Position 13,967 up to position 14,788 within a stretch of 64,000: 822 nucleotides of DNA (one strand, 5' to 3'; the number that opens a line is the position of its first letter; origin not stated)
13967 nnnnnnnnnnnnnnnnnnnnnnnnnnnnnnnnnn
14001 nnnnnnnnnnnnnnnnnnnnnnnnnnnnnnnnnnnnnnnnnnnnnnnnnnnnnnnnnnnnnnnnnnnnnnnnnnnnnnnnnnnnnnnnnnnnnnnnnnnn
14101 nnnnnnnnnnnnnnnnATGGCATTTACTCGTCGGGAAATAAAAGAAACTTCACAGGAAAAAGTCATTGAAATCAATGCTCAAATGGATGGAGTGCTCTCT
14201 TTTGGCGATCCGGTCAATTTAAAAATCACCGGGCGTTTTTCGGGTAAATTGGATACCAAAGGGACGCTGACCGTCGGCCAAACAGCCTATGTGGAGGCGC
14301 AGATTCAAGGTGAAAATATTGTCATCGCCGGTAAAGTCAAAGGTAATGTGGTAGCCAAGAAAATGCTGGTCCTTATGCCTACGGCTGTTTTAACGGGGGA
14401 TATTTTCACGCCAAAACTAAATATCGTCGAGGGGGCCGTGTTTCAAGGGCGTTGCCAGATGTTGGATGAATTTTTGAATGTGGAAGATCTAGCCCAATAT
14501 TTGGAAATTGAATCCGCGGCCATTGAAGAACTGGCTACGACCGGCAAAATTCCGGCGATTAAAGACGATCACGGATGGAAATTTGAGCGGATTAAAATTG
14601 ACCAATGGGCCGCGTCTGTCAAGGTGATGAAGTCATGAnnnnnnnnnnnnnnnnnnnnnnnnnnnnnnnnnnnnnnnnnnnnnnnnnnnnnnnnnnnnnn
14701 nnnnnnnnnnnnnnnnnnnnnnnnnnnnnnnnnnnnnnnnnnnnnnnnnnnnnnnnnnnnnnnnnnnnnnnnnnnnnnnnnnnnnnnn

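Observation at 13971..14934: Bactofilin fused to an excisionase-type HTH, coupled to a membrane-anchored HTH protein, behind a consensus promoter and an elaborately structured leader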

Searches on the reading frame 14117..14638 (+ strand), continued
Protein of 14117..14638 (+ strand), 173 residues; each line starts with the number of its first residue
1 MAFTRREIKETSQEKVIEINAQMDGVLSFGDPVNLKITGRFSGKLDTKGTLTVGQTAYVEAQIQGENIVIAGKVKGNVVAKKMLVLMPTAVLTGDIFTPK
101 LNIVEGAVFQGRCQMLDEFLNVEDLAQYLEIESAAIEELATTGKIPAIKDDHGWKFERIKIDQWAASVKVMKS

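Call 66: find_homologous_proteins(query=P0127, max_evalue=1e-10)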
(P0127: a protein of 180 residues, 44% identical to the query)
Query P0127 (180 aa): 2353 proteins with E <= 1e-10 among 2418 candidates; the best 120 are listed.
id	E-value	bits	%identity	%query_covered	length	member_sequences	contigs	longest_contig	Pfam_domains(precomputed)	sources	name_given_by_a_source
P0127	2.0e-111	387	100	100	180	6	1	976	PF12728.14,PF04519.20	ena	-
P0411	1.9e-98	345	86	100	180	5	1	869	PF12728.14,PF04519.20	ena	-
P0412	4.2e-95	334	83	100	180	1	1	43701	PF12728.14,PF04519.20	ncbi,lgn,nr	ncbi:MAG: polymer-forming cytoskeletal protein [Candidatus Omnitrophica bacterium]|nr:polymer-formin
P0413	2.9e-89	315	79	100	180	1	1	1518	PF12728.14,PF04519.20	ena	-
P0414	4.2e-89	315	79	100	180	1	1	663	PF12728.14,PF04519.20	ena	-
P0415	2.1e-86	306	76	100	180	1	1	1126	PF12728.14,PF04519.20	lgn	-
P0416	1.4e-83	297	76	100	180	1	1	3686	PF12728.14,PF04519.20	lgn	-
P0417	1.9e-70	254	64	92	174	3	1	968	PF12728.14,PF04519.20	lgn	-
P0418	4.4e-69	250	66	98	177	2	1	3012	PF12728.14,PF04519.20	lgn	-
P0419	8.1e-69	249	65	100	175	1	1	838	PF12728.14,PF04519.20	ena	-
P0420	1.3e-68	248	64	100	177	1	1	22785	PF12728.14,PF04519.20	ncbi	-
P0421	1.4e-68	248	66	100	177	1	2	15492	PF12728.14,PF04519.20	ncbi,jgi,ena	-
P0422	1.8e-68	248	63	100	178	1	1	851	PF12728.14,PF04519.20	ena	-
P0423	2.3e-68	247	63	99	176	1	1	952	PF12728.14,PF04519.20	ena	-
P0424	2.4e-68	247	63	99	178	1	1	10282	PF12728.14,PF04519.20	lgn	-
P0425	2.4e-68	247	64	100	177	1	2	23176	PF12728.14,PF04519.20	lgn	-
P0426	2.7e-68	247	61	100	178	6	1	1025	PF12728.14,PF04519.20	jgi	jgi:cytoskeletal protein CcmA (bactofilin family)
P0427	2.9e-68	247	63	100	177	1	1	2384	PF12728.14,PF04519.20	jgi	jgi:cytoskeletal protein CcmA (bactofilin family)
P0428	3.1e-68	247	63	99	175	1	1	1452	PF12728.14,PF04519.20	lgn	-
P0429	3.4e-68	247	63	100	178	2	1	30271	PF12728.14,PF04519.20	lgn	-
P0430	4.4e-68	246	63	100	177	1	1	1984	PF12728.14,PF04519.20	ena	-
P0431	4.6e-68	246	61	100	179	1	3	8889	PF12728.14,PF04519.20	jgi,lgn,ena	-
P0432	5.7e-68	246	63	100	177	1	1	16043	PF12728.14,PF04519.20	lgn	-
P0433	7.3e-68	246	61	100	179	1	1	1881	PF12728.14,PF04519.20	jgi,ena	-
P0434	7.8e-68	246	63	100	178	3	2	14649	PF12728.14,PF04519.20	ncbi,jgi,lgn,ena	-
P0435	8.5e-68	245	60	100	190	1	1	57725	PF12728.14,PF04519.20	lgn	-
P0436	9.5e-68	245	64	99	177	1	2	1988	PF12728.14,PF04519.20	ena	-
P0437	1.3e-67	245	63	100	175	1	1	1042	PF12728.14,PF04519.20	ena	-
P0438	1.4e-67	245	62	100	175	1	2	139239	PF12728.14,PF04519.20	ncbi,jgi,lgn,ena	-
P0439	3.2e-67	244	61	99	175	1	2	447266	PF12728.14,PF04519.20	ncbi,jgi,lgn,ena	-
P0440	3.4e-67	244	61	99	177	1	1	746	PF12728.14,PF04519.20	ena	-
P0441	3.6e-67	243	61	100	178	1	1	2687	PF12728.14,PF04519.20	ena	-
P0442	3.7e-67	243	63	100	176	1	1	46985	PF12728.14,PF04519.20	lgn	-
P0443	3.7e-67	243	61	97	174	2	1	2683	PF12728.14,PF04519.20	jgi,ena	-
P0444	4.3e-67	243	63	100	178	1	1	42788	PF12728.14,PF04519.20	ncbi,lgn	-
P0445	4.6e-67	243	61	100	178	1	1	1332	PF12728.14,PF04519.20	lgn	-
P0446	4.9e-67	243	63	100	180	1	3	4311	PF12728.14,PF04519.20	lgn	-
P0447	6.3e-67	243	63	99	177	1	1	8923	PF12728.14,PF04519.20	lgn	-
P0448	7.0e-67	243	62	99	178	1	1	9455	PF12728.14,PF04519.20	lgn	-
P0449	8.8e-67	242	65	100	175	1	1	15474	PF12728.14,PF04519.20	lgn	-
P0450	9.1e-67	242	63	100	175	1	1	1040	PF12728.14,PF04519.20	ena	-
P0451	1.0e-66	242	59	100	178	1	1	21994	PF12728.14,PF04519.20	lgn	-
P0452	1.0e-66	242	62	100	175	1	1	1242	PF12728.14,PF04519.20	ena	-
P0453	1.0e-66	242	61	100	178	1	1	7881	PF12728.14,PF04519.20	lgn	-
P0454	1.1e-66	242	62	100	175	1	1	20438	PF12728.14,PF04519.20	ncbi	-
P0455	1.1e-66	242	63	100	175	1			PF12728.14,PF04519.20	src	-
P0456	1.2e-66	242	61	100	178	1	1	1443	PF12728.14,PF04519.20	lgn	-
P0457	1.2e-66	242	62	99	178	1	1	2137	PF12728.14,PF04519.20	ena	-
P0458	1.2e-66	242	60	100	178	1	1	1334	PF12728.14,PF04519.20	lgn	-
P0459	1.6e-66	241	62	100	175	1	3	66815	PF12728.14,PF04519.20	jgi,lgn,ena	-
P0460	1.7e-66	241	61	92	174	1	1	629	PF12728.14,PF04519.20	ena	-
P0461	1.7e-66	241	62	100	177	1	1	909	PF12728.14,PF04519.20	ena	-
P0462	1.8e-66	241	63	100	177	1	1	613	PF12728.14,PF04519.20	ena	-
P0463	1.8e-66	241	63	99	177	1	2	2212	PF12728.14,PF04519.20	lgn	-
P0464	2.1e-66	241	62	100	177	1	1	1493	PF12728.14,PF04519.20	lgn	-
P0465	2.1e-66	241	63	96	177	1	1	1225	PF12728.14,PF04519.20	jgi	jgi:cytoskeletal protein CcmA (bactofilin family)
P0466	2.2e-66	241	61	92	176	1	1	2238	PF12728.14,PF04519.20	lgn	-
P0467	2.3e-66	241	60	100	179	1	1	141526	PF12728.14,PF04519.20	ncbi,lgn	ncbi:MAG: polymer-forming cytoskeletal protein [Candidatus Omnitrophota bacterium]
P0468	2.4e-66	241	62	99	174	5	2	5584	PF12728.14,PF04519.20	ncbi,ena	-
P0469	2.4e-66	241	61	100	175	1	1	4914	PF12728.14,PF04519.20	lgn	-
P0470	2.4e-66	241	60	100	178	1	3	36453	PF12728.14,PF04519.20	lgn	-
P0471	2.5e-66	241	61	92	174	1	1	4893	PF12728.14,PF04519.20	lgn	-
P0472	2.6e-66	241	61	100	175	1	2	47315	PF12728.14,PF04519.20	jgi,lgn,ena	-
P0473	2.7e-66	241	61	99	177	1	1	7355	PF12728.14,PF04519.20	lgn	-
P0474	3.6e-66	240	63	99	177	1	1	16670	PF12728.14,PF04519.20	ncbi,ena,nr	ncbi:MAG: helix-turn-helix domain-containing protein [Candidatus Omnitrophica bacterium]|nr:helix-tu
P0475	3.8e-66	240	60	100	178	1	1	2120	PF12728.14,PF04519.20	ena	-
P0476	4.0e-66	240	62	100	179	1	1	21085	PF12728.14,PF04519.20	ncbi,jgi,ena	-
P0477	4.2e-66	240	62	100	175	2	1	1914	PF12728.14,PF04519.20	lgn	-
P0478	4.3e-66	240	62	100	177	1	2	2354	PF12728.14,PF04519.20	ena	-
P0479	4.4e-66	240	63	98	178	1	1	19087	PF12728.14,PF04519.20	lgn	-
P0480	4.5e-66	240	60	98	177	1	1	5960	PF12728.14,PF04519.20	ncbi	-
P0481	4.9e-66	240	62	97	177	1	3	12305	PF12728.14,PF04519.20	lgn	-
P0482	4.9e-66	240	61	99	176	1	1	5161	PF12728.14,PF04519.20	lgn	-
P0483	5.7e-66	240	61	99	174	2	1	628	PF12728.14,PF04519.20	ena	-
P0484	6.6e-66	239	63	99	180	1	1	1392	PF12728.14,PF04519.20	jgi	-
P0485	6.6e-66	239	62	100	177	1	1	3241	PF12728.14,PF04519.20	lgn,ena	-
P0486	6.8e-66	239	62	100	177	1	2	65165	PF12728.14,PF04519.20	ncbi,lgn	-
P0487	7.2e-66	239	60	99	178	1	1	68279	PF12728.14,PF04519.20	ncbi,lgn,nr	ncbi:MAG: polymer-forming cytoskeletal protein [Candidatus Omnitrophica bacterium]|nr:polymer-formin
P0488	7.2e-66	239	63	98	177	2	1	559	PF12728.14,PF04519.20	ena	-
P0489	8.5e-66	239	63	98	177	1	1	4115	PF12728.14,PF04519.20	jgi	jgi:excisionase family DNA binding protein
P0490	8.7e-66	239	61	99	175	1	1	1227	PF12728.14,PF04519.20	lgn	-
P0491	9.0e-66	239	62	99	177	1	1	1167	PF12728.14,PF04519.20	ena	-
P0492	9.4e-66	239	62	92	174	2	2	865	PF12728.14,PF04519.20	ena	-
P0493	1.1e-65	239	60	99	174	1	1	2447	PF12728.14,PF04519.20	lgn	-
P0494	1.3e-65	238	62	100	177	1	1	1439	PF12728.14,PF04519.20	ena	-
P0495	1.4e-65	238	61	97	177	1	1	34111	PF12728.14,PF04519.20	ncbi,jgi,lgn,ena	-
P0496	1.5e-65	238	59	99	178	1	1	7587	PF12728.14,PF04519.20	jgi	-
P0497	1.6e-65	238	61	100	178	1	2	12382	PF12728.14,PF04519.20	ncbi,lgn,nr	ncbi:MAG: polymer-forming cytoskeletal protein [Candidatus Omnitrophica bacterium]|nr:polymer-formin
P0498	1.7e-65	238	64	100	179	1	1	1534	PF12728.14,PF04519.20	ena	-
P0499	1.8e-65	238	61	99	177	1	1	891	PF12728.14,PF04519.20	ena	-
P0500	1.8e-65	238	62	100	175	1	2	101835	PF12728.14,PF04519.20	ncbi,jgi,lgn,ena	-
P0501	2.0e-65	238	60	92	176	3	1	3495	PF12728.14,PF04519.20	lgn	-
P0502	2.0e-65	238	61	100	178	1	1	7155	PF12728.14,PF04519.20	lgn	-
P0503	2.0e-65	238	62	100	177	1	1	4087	PF12728.14,PF04519.20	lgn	-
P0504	2.0e-65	238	61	99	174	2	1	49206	PF12728.14,PF04519.20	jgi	jgi:cytoskeletal protein CcmA (bactofilin family)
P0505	2.0e-65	238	62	99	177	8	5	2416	PF12728.14,PF04519.20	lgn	-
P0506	2.2e-65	238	61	99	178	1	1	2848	PF12728.14,PF04519.20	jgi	-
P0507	2.3e-65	238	61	99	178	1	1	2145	PF12728.14,PF04519.20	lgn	-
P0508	2.3e-65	238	59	92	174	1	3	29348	PF12728.14,PF04519.20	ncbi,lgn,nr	ncbi:MAG: polymer-forming cytoskeletal protein [Candidatus Omnitrophica bacterium]|nr:polymer-formin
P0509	2.4e-65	238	63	100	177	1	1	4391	PF12728.14,PF04519.20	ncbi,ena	-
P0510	2.4e-65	238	61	97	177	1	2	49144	PF12728.14,PF04519.20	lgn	-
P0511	2.5e-65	237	61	100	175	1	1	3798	PF12728.14,PF04519.20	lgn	-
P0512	2.6e-65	237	62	100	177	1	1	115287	PF12728.14,PF04519.20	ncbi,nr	ncbi:MAG: polymer-forming cytoskeletal protein [Candidatus Omnitrophica bacterium]|nr:polymer-formin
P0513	2.7e-65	237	62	99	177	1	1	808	PF12728.14,PF04519.20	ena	-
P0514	3.0e-65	237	57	99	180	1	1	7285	PF12728.14,PF04519.20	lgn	-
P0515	3.2e-65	237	60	100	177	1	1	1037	PF12728.14,PF04519.20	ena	-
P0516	3.3e-65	237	59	92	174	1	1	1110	PF12728.14,PF04519.20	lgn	-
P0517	3.4e-65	237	61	99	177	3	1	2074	PF12728.14,PF04519.20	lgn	-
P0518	3.4e-65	237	62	99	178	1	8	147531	PF12728.14,PF04519.20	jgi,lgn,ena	-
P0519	3.5e-65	237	61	100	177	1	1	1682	PF12728.14,PF04519.20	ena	-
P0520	3.9e-65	237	61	91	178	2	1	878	PF12728.14,PF04519.20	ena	-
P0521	3.9e-65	237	60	100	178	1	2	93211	PF12728.14,PF04519.20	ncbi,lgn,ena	-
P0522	3.9e-65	237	60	100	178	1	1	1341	PF12728.14,PF04519.20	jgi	jgi:excisionase family DNA binding protein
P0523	4.0e-65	237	60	100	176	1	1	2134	PF12728.14,PF04519.20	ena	-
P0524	4.1e-65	237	61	99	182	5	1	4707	PF12728.14,PF04519.20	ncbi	-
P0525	4.4e-65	237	60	99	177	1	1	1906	PF12728.14,PF04519.20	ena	-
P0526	4.4e-65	237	59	92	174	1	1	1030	PF12728.14,PF04519.20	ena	-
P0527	4.6e-65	237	60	92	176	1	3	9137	PF12728.14,PF04519.20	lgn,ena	-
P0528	4.8e-65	237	60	92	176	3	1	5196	PF12728.14,PF04519.20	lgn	-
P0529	4.9e-65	237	60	92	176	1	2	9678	PF12728.14,PF04519.20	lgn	-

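Call 70: search_protein_families(library=padloc, proteins=[window:14117-14638:+], max_evalue=0.01)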
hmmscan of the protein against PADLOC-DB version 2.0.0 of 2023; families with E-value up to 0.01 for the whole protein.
window:14117-14638:+ (173 aa): 0 families

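Call 71: search_protein_families(library=phrogs, proteins=[window:14117-14638:+], max_evalue=0.01)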
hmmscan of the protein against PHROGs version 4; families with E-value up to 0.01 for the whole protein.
window:14117-14638:+ (173 aa): 3 families
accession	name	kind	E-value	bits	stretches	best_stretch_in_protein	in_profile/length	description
phrog_7338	-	unknown function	3.8e-05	24.9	1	117-170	28-82/87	-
phrog_6401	-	DNA, RNA and nucleotide metabolism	0.0079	17.1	0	118-165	8-56/64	DNA binding protein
phrog_66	-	integration and excision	0.0089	16.7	0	114-167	88-142/412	excisionase and transcriptional regulator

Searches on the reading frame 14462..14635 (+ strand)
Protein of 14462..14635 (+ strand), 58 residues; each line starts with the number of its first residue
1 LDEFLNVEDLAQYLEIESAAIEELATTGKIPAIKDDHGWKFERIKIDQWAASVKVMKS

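Call 51: search_solved_structures(query=window:14462-14635:+, max_evalue=10, show_alignments=5)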
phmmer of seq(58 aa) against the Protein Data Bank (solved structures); distinct sequences matched with E-value up to 10: 7.
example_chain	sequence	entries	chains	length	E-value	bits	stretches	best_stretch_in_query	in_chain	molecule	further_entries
2o3g_A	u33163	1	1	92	0.013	19.2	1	9-55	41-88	Putative protein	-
5t7v_L8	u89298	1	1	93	1.5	12.8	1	20-55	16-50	50S ribosomal protein L25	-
6fxc_AT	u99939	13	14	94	1.5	12.8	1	20-55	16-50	50S ribosomal protein L25 | Large ribosomal subunit protein bL25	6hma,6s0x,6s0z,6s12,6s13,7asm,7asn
5tcu_L8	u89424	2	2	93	1.5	12.8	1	20-55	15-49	50S ribosomal protein L25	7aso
5li0_Y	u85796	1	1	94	1.5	12.7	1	20-55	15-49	50S ribosomal protein L25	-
3ltj_A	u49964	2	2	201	5.3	11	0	23-42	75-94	AlphaRep-4 | bA3-2: binder of A3 protein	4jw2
3ltm_A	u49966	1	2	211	7.5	10.6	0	23-40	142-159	Alpha-Rep4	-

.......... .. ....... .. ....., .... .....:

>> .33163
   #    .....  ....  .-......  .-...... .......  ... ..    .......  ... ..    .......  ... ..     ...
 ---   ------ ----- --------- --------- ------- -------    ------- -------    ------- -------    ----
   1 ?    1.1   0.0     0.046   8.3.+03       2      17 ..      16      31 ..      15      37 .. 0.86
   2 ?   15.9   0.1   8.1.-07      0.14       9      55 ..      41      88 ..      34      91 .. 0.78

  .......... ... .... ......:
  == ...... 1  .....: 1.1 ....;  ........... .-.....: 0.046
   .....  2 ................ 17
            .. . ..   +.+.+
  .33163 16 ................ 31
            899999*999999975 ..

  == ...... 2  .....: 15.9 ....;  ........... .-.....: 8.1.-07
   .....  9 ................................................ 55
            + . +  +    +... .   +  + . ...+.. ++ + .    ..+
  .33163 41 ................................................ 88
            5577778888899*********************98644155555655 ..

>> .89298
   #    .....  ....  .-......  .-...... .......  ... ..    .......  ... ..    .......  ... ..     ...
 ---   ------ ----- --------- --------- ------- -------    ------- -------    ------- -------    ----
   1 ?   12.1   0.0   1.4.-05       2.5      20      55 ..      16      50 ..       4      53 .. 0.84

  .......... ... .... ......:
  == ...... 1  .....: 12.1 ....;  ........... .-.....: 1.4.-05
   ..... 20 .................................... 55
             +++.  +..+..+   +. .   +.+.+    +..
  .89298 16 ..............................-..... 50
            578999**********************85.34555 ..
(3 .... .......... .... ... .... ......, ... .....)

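Call 82: search_solved_structures(query=A6, max_evalue=10, show_alignments=4)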
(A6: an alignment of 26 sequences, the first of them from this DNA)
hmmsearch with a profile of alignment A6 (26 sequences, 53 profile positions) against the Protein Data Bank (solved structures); distinct sequences matched with E-value up to 10: 13.
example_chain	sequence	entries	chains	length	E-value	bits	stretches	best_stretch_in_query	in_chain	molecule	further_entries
6amk_A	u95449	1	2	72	0.01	18.6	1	2-32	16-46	Putative DNA-binding protein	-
6ama_A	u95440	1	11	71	0.012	18.3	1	2-31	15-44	Putative DNA-binding protein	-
5w8y_A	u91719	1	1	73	0.021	17.5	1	3-30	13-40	protein XPH1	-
5i41_B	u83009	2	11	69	0.029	17.1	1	2-33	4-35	Chromosome-anchoring protein RacA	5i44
4j2n_A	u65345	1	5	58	0.034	16.9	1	3-33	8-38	Gp37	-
5ey6_A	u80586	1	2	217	0.082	15.6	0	39-50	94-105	Phi class glutathione transferase GSTF2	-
3bd1_A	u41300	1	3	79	0.092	15.5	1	3-31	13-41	Cro protein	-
4ri6_A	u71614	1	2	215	0.18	14.6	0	25-43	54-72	Phi class glutathione transferase GSTF1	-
4ri7_A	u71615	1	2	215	0.18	14.6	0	25-43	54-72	Phi class glutathione transferase GSTF1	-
4r1h_A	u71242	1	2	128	0.74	12.6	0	1-20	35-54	Lmo0741 protein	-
1aw9_A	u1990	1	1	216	0.87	12.4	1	25-49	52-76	GLUTATHIONE S-TRANSFERASE III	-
7lwr_A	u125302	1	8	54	0.9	12.3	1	3-32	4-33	Terminase, small subunit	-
6zb6_A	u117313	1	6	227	1.2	12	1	25-48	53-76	Glutathione transferase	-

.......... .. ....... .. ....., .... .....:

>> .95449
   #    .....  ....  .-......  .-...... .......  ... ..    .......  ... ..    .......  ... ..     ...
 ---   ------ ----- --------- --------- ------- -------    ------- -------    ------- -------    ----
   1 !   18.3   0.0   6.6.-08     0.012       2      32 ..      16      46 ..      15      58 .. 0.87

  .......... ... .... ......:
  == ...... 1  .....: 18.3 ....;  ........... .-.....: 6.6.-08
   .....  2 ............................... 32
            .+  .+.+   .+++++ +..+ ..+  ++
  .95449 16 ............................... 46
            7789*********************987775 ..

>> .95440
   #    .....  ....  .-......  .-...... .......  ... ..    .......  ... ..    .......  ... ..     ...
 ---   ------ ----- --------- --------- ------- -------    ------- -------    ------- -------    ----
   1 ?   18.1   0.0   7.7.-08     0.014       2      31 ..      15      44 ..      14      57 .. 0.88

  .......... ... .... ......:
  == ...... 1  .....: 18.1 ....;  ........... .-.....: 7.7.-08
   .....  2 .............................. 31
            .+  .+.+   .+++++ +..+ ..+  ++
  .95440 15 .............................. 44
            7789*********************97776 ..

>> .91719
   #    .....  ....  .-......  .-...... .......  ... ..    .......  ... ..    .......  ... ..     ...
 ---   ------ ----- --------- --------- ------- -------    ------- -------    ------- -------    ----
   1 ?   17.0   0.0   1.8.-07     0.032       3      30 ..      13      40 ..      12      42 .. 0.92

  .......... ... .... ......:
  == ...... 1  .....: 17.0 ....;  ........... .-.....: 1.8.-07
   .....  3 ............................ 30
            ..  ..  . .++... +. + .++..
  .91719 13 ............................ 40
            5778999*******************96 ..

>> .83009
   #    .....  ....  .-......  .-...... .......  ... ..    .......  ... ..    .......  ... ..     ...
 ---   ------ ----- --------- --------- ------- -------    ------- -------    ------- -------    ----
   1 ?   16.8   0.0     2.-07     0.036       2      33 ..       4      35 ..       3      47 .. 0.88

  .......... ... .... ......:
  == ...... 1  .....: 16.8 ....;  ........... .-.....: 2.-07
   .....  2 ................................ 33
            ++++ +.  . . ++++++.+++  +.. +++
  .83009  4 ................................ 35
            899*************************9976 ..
